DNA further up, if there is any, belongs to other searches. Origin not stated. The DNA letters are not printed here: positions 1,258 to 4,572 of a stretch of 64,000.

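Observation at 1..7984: Conjugative T4SS module ends directly against core genes with no recombinase in view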

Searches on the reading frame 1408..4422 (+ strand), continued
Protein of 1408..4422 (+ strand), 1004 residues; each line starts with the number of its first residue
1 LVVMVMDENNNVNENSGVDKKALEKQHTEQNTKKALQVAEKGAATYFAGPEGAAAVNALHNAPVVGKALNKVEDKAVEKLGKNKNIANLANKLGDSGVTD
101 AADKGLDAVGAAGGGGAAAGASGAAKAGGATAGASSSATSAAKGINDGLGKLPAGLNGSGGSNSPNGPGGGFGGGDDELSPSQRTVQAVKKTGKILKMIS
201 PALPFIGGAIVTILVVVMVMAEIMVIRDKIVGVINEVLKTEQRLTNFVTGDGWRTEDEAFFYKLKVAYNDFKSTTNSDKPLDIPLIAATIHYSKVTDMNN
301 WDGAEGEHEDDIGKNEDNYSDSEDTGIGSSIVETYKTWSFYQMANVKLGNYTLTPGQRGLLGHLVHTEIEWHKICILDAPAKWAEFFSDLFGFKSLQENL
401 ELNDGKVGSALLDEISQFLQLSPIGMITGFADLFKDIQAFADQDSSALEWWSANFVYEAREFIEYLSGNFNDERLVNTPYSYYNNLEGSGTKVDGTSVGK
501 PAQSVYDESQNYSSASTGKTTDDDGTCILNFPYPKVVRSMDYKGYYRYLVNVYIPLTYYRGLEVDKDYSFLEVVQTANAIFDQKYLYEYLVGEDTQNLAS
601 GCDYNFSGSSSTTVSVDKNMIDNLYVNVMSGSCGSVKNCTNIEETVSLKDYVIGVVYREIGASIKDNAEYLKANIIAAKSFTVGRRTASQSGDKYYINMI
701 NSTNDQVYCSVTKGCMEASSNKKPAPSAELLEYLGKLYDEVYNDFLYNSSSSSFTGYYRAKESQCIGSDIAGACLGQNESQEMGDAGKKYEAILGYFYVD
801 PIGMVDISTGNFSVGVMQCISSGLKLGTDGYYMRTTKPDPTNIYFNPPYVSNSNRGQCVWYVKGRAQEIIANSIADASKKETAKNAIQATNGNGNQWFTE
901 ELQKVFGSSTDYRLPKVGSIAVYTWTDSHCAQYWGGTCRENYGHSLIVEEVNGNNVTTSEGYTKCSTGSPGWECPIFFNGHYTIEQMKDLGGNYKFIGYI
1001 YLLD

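Call 24: search_protein_families(library=pfam, max_evalue=0.01, proteins=[L060:18404-19480:+, L013:19556-20182:+, L081:17704-19845:+, L044:175-1014:+, L010:1-462:+, L031:19610-20098:+, L055:17512-18108:+, L056:1182-3755:+, L082:11808-14033:+, L077:10197-12800:+])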
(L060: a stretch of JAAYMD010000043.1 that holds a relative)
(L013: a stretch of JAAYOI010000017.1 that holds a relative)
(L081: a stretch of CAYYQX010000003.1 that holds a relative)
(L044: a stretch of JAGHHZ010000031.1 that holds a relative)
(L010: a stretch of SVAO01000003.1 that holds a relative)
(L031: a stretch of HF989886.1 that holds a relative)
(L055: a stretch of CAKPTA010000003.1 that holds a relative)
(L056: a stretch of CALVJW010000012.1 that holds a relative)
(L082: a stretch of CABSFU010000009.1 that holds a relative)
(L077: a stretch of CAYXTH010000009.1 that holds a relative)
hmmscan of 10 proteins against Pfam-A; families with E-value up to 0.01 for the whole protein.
L060:18404-19480:+ (358 aa): 4 families
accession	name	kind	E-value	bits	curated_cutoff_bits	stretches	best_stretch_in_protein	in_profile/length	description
PF02646.22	RmuC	-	1.1e-55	189.2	26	1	68-348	2-287/291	RmuC family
PF01442.23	Apolipoprotein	-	0.0007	19.8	90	1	28-113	16-102/190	Apolipoprotein A1/A4/E domain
PF06320.18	GCN5L1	-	0.0073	17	23.9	0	39-67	83-110/114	GCN5-like protein 1 (GCN5L1)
PF01519.22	DUF16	-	0.0088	16.9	40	0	41-111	23-74/104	Protein of unknown function DUF16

L013:19556-20182:+ (208 aa): 2 families
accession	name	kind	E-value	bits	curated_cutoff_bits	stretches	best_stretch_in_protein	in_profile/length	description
PF09997.14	DUF2238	-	4.8e-08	33.4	26.4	1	89-173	56-140/140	Predicted membrane protein (DUF2238)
PF01027.25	Bax1-I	-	0.0003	21.1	34.1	1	14-185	15-167/207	Inhibitor of apoptosis-promoting Bax1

L081:17704-19845:+ (713 aa): 5 families
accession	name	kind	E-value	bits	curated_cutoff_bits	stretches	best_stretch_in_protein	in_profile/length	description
PF00773.25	RNB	-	3.5e-115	385.2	29.3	1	254-581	1-325/326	RNB domain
PF17876.7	CSD2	-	3.2e-25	88.4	26.2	2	159-232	1-74/74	Cold shock domain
PF08206.17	OB_RNB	-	2.4e-18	66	24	1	84-139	1-58/58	Ribonuclease B OB domain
PF00575.29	S1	-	2.9e-11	44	22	1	631-710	4-72/74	S1 RNA binding domain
PF25049.1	OB_HELZ2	-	0.0073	16.6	29.3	0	103-143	44-88/90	3'-5' exoribonuclease HELZ2, OB-fold domain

L044:175-1014:+ (279 aa): 1 family
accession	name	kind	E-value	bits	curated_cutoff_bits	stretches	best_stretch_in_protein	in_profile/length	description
PF16976.10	RcpC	-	1.8e-07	31.5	28.8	1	121-198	6-89/114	Flp pilus assembly protein RcpC/CpaB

L010:1-462:+ (153 aa): 0 families

L031:19610-20098:+ (162 aa): 1 family
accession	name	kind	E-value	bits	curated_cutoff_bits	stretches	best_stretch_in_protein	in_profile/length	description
PF01668.23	SmpB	-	2.5e-59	199.8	27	1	20-159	3-142/143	SmpB protein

L055:17512-18108:+ (198 aa): 3 families
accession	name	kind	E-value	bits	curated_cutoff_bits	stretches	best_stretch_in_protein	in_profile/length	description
PF09335.16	VTT_dom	-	1.9e-21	77.2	33.9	1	45-162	2-122/123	VTT domain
PF06699.16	PIG-F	-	0.00055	20.6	24.2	1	41-155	2-109/183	GPI biosynthesis protein family Pig-F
PF14163.11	SieB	-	0.0071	16.4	26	1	25-112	3-81/147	Super-infection exclusion protein B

L056:1182-3755:+ (857 aa): 1 family
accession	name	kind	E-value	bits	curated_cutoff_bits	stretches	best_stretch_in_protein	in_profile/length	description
PF09586.16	YfhO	-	4.1e-140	469.2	28.5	1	60-843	1-835/835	Bacterial membrane protein YfhO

L082:11808-14033:+ (741 aa): 2 families
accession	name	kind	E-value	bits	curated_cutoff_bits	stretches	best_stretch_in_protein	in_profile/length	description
PF00149.33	Metallophos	-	7.9e-09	36.7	21.5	1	484-709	2-190/191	Calcineurin-like phosphoesterase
PF16412.11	DUF5020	-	0.00011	22.5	36.7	1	575-678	7-110/212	Domain of unknown function (DUF5020)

L077:10197-12800:+ (867 aa): 2 families
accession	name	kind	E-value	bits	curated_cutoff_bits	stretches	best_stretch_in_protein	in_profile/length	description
PF11814.14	DUF3335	-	0.00073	19.5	25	0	583-660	104-179/206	Peptidase_C39 like family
PF13529.12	Peptidase_C39_2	-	0.0029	18.6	24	1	531-646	18-142/143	Peptidase_C39 like family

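Call 26: find_homologous_proteins(query=L001:46-744:+, max_evalue=1e-20)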
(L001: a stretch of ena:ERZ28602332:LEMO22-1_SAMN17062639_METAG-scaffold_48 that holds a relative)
Query L001:46-744:+ (232 aa): 2664 proteins with E <= 1e-20 among 3103 candidates; the best 120 are listed.
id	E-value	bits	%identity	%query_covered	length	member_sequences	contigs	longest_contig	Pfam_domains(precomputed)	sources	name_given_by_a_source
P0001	8.3e-90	318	68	100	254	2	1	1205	PF00437.27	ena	-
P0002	1.5e-86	308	66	100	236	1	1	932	PF00437.27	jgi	jgi:type II secretory ATPase GspE/PulE/Tfp pilus assembly ATPase PilB-like protein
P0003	9.8e-82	292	80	75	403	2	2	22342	PF00437.27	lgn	-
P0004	4.8e-81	290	81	74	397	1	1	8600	PF00437.27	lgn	-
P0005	5.1e-81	290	78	76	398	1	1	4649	PF00437.27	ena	-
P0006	1.3e-80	288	74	82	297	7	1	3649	PF00437.27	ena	-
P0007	9.6e-80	285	91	62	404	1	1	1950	PF00437.27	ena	-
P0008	9.7e-80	285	91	62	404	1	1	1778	PF00437.27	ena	-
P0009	5.0e-79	283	62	100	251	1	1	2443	PF00437.27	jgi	jgi:hypothetical protein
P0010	8.5e-79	282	89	64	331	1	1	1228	PF00437.27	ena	-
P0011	3.3e-78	280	89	64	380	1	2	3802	PF00437.27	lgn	-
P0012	9.2e-78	279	87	64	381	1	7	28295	PF00437.27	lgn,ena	-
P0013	3.5e-77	277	86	64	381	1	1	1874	PF00437.27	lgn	-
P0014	3.4e-76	274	87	64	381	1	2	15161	PF00437.27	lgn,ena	-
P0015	3.5e-76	274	86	65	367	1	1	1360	PF00437.27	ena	-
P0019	2.0e-75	271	86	63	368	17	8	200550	PF00437.27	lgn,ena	-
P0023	2.1e-74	268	84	64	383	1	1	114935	PF00437.27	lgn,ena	-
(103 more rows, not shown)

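Call 27: find_encoding_contigs(protein=P0019, flank=10000, max_places=3)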
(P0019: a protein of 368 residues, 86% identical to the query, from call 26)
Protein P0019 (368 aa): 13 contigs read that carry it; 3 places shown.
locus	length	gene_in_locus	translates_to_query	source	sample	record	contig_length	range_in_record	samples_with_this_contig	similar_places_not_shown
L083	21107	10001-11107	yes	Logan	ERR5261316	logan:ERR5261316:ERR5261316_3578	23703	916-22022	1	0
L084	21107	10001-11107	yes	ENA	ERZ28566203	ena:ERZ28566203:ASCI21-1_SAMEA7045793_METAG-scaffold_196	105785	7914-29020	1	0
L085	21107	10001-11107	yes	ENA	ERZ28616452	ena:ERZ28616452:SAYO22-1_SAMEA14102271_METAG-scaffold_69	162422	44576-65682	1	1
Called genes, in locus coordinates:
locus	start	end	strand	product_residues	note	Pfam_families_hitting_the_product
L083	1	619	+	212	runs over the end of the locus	PF06541:ABC_trans_CmpB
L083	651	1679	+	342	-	PF26363:Phospholipase-like (weak), PF11187:Mbeg1-like, PF01764:Lipase_3 (faint)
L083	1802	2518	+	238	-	PF06541:ABC_trans_CmpB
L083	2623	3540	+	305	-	-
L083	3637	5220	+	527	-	-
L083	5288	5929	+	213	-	-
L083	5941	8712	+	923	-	-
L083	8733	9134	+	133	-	PF17424:DUF5411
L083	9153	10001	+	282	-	-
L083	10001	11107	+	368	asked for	PF00437:T2SSE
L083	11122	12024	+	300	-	-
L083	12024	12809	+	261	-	-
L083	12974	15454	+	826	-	PF09586:YfhO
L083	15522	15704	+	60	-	-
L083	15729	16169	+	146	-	-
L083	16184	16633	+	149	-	-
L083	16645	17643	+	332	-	-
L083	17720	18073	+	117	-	-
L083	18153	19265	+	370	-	-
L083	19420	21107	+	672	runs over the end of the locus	-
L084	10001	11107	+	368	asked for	PF00437:T2SSE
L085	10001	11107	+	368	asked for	PF00437:T2SSE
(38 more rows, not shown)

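Call 28: find_encoding_contigs(protein=P0023, flank=10000, max_places=2)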
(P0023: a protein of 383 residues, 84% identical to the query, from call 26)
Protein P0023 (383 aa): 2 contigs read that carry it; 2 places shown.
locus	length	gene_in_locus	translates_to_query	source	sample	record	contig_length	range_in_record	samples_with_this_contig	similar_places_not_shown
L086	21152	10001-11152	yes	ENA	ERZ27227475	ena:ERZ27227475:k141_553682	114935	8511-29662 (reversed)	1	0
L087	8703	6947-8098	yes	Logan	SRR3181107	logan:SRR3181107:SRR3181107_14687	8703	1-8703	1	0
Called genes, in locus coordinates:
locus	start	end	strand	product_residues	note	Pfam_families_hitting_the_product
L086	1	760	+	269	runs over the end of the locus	-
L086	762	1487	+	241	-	PF04127:DFP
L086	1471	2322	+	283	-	-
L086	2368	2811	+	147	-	PF18143:HAD_SAK_2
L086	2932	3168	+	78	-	PF17761:DUF1016_N (weak)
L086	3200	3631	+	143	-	PF09537:DUF2383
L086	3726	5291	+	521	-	-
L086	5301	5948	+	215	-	-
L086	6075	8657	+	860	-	-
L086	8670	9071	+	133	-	PF17424:DUF5411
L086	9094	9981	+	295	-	-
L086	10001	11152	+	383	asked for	PF00437:T2SSE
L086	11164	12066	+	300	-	-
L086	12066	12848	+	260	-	-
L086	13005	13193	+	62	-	-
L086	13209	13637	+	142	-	-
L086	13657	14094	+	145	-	-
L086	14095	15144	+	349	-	-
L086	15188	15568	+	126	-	-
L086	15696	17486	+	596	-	-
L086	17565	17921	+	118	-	-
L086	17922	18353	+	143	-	-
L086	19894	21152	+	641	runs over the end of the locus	PF19597:TrbL_4 (weak)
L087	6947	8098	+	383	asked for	PF00437:T2SSE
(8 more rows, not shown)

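Call 35: search_protein_families(library=ncbifam, max_evalue=0.05, proteins=[L001:7631-8176:+, L001:8176-9960:+, L086:3726-5291:+, L086:5301-5948:+, L086:6075-8657:+, L086:8670-9071:+, L086:9094-9981:+, L086:10001-11152:+])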
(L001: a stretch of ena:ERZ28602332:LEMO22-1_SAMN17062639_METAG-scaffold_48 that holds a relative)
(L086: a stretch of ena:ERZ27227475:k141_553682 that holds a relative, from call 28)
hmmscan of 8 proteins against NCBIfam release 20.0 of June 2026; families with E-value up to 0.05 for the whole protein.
L001:7631-8176:+ (181 aa): 1 family
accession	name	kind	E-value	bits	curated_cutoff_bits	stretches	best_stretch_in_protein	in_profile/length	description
NF045975.1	VirB4_plasma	equivalog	1.9e-15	55.7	590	1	4-169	98-276/894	Mbov_0397 family ICE element conjugal transfer ATPase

L001:8176-9960:+ (594 aa): 23 families
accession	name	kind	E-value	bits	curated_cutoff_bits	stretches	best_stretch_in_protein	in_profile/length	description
NF045975.1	VirB4_plasma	equivalog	1.5e-104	350.5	590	1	3-587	295-892/894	Mbov_0397 family ICE element conjugal transfer ATPase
NF045971.1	conju_CD1110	equivalog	2.1e-51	175.1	325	1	2-572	186-730/752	VirB4-like conjugal transfer ATPase, CD1110 family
TIGR02746.1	TraC-F-type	equivalog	3.4e-33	114.6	567.05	2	383-543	562-717/800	type IV secretion system protein TraC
TIGR00929.1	VirB4_CagE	subfamily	1.5e-22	79.7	643.1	1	23-565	239-732/792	VirB4 family type IV secretion/conjugal transfer ATPase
NF010278.0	PRK13721.1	subfamily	6.3e-12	44.2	1177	2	413-539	638-762/874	type IV secretion system protein TraC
TIGR03744.1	traC_PFL_4706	equivalog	4.7e-10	38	520.6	1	69-248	319-491/892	conjugative transfer ATPase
NF053655.1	CedD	equivalog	1.7e-09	36.9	600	2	235-279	225-269/527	DNA-translocating ATPase CedD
NF045973.1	conju_CD1115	equivalog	4.4e-07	29.1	250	1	222-309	15-107/442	VirD4-like conjugal transfer protein, CD1115 family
NF010447.0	PRK13873.1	equivalog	4.8e-06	24.8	1020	0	233-319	443-533/815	conjugal transfer protein TrbE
NF052333.1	ATPase_TcpF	exception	7.2e-06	24.1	1100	1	71-273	304-504/813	conjugal transfer ATPase TcpF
TIGR03743.1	SXT_TraD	subfamily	8.8e-06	24.4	366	1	231-277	175-220/636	conjugative transfer system coupling protein TraD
TIGR03783.1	Bac_Flav_CT_G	subfamily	2.3e-05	22.5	261.55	0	425-558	627-758/829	TraG family conjugative transposon ATPase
NF040937.1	HerA_Thermprot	equivalog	4.4e-05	22.1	800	1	465-510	351-397/487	DNA double-strand break repair helicase HerA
TIGR03754.1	conj_TOL_TraD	equivalog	8.9e-05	21.2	647.55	1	231-276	180-225/643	type IV conjugative transfer system coupling protein TraD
NF041214.1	plasmid_TraB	equivalog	0.00024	19.7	800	1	221-300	238-319/639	plasmid transfer protein TraB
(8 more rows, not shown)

L086:3726-5291:+ (521 aa): 0 families

L086:5301-5948:+ (215 aa): 0 families

L086:6075-8657:+ (860 aa): 0 families

L086:8670-9071:+ (133 aa): 1 family
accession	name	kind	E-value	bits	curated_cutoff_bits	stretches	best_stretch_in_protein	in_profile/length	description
NF041534.1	rodZ_Strepcoccus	equivalog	0.041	13.1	375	0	52-92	35-75/275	cytoskeleton protein RodZ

L086:9094-9981:+ (295 aa): 3 families
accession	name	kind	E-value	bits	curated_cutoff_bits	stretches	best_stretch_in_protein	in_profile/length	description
TIGR03177.1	pilus_cpaB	equivalog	4.4e-11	42.5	71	1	39-185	31-178/262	Flp pilus assembly protein CpaB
TIGR03170.1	flgA_cterm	equivalog_domain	0.00085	19.3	54.65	1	45-103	13-69/137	flagellar basal body P-ring formation chaperone FlgA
NF001847.0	PRK00571.1-4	equivalog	0.019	14.7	135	1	227-275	65-110/139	F0F1 ATP synthase subunit epsilon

L086:10001-11152:+ (383 aa): 23 families
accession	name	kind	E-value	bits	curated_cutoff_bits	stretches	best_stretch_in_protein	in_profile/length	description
TIGR02788.1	VirB11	equivalog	1.3e-30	106.6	249.95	2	115-282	121-291/308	P-type DNA transfer ATPase VirB11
TIGR03819.1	heli_sec_ATPase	hypoth_equivalog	7.7e-29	100.9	373.15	1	9-257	50-300/340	TadA family conjugal transfer-associated ATPase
TIGR02782.1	TrbB_P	equivalog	8.9e-27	94.2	304.55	1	14-302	14-296/303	P-type conjugative transfer ATPase TrbB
NF058587.1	archaellum_moto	equivalog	4.6e-23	81.7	550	1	8-254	144-393/527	archaellum flagellar ATPase motor FlaI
NF041000.1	ATPase_ComGA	equivalog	2.5e-22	79.2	300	1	83-272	80-260/267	competence type IV pilus ATPase ComGA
NF010425.0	PRK13851.1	equivalog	8.9e-19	67.5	461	1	111-260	135-286/344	type IV secretion system protein VirB11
NF010469.0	PRK13894.1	subfamily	8.4e-18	64.8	508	1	13-302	25-310/320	conjugal transfer ATPase TrbB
NF010475.0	PRK13900.1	equivalog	2.8e-17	62.8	389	1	113-253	135-278/333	type IV secretion system ATPase VirB11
TIGR01420.1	pilT_fam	subfamily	1.5e-16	60.5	319.1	1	81-262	76-247/343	PilT/PilU family type 4a pilus ATPase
TIGR02525.1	plasmid_TraJ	equivalog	4.2e-15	55.6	368.3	1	81-282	98-299/372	plasmid transfer ATPase TraJ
TIGR02533.1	type_II_gspE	equivalog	3.1e-14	52.5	630.25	1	136-255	241-357/486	type II secretion system ATPase GspE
NF010407.0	PRK13833.1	subfamily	1.2e-13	51.3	499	1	16-311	24-312/323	conjugal transfer protein TrbB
NF007755.0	PRK10436.1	equivalog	1e-12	47.5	617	1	138-254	219-332/465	type II secretion system protein GspE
TIGR02538.1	type_IV_pilB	equivalog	5.3e-12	45.1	675.65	1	140-256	318-431/564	type IV-A pilus assembly ATPase PilB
NF053534.1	T4PilAsmATPsTfpB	equivalog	1.3e-11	43.7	850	1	138-256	336-451/584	type IV pilus assembly ATPase TfpB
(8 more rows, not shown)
